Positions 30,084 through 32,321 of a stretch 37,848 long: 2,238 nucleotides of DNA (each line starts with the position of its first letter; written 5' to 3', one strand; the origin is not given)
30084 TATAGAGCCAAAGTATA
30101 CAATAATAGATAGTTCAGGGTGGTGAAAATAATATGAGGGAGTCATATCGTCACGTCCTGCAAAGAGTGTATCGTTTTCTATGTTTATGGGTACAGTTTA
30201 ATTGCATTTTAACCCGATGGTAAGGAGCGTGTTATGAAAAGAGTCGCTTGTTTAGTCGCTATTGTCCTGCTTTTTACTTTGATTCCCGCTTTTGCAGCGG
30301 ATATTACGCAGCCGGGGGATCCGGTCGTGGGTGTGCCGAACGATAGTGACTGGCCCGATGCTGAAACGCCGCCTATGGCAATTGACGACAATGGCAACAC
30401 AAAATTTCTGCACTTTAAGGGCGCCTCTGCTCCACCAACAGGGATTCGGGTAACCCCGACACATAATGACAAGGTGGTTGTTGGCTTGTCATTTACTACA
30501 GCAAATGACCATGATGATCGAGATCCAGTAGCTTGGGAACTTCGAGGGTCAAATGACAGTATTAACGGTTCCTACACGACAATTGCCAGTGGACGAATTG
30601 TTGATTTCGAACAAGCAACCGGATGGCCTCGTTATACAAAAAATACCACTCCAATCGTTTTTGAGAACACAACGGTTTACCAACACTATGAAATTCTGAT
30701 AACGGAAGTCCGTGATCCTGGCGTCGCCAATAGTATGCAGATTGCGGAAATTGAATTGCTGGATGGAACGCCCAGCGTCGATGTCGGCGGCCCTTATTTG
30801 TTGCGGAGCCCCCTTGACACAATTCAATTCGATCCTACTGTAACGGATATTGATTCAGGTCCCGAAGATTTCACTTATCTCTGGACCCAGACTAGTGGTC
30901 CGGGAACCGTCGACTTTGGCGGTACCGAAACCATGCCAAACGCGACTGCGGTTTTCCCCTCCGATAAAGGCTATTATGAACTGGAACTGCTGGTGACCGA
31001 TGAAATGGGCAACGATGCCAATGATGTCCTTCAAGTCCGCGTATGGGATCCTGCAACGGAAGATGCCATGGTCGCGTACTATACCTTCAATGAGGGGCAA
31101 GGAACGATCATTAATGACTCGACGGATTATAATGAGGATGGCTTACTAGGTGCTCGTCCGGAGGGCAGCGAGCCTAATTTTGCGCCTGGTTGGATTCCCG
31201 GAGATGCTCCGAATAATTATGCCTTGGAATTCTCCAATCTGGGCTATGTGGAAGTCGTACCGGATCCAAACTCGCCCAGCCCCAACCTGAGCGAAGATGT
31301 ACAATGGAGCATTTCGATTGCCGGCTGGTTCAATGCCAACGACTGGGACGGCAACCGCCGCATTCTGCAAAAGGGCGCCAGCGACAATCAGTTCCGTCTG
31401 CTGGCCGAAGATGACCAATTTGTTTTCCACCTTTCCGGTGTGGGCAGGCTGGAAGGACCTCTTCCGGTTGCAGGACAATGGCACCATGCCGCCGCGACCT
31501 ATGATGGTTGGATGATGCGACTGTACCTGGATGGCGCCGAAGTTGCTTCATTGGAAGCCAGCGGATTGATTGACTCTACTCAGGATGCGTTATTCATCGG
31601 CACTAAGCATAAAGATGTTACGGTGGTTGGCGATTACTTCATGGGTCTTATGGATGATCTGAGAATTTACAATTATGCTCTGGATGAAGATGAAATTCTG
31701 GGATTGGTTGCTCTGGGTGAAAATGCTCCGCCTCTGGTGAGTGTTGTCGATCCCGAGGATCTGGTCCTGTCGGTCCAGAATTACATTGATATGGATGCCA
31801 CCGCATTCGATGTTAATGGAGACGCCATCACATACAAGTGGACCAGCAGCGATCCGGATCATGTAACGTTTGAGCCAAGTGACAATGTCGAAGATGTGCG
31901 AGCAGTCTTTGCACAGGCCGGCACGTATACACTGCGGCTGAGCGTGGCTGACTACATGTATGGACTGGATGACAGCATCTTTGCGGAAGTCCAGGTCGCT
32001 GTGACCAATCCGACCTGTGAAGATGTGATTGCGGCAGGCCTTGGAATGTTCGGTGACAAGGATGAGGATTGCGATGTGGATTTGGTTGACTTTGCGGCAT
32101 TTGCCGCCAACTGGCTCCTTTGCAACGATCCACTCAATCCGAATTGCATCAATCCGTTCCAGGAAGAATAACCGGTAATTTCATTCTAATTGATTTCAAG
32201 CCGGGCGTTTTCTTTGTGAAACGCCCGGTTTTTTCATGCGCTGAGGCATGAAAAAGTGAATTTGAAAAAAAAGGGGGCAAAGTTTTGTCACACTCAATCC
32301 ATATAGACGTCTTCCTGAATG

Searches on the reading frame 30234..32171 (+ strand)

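Call 4: search_protein_families(library=pfam, proteins=[window:30234-32171:+], max_evalue=0.01)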
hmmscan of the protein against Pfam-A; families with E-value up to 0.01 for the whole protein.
window:30234-32171:+ (645 aa): 6 families
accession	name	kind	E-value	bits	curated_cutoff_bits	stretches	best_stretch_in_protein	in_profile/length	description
PF13385.13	Laminin_G_3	-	2.5e-23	83.4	27.6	1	359-488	18-150/151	Concanavalin A-like lectin/glucanases superfamily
PF22352.2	K319L-like_PKD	-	1.1e-11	45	27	2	195-270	12-84/84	K319L-like, PKD domain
PF00801.26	PKD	-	4.4e-08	33.4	23.5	1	524-574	24-68/80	PKD domain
PF18911.6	PKD_4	-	3.8e-07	30.5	27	1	512-574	14-71/85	PKD domain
PF02210.31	Laminin_G_2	-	0.00016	22.5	22.9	1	414-478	53-123/126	Laminin G domain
PF16407.11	PKD_2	-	0.0087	16.8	39.2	0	195-280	31-118/157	PKD-like family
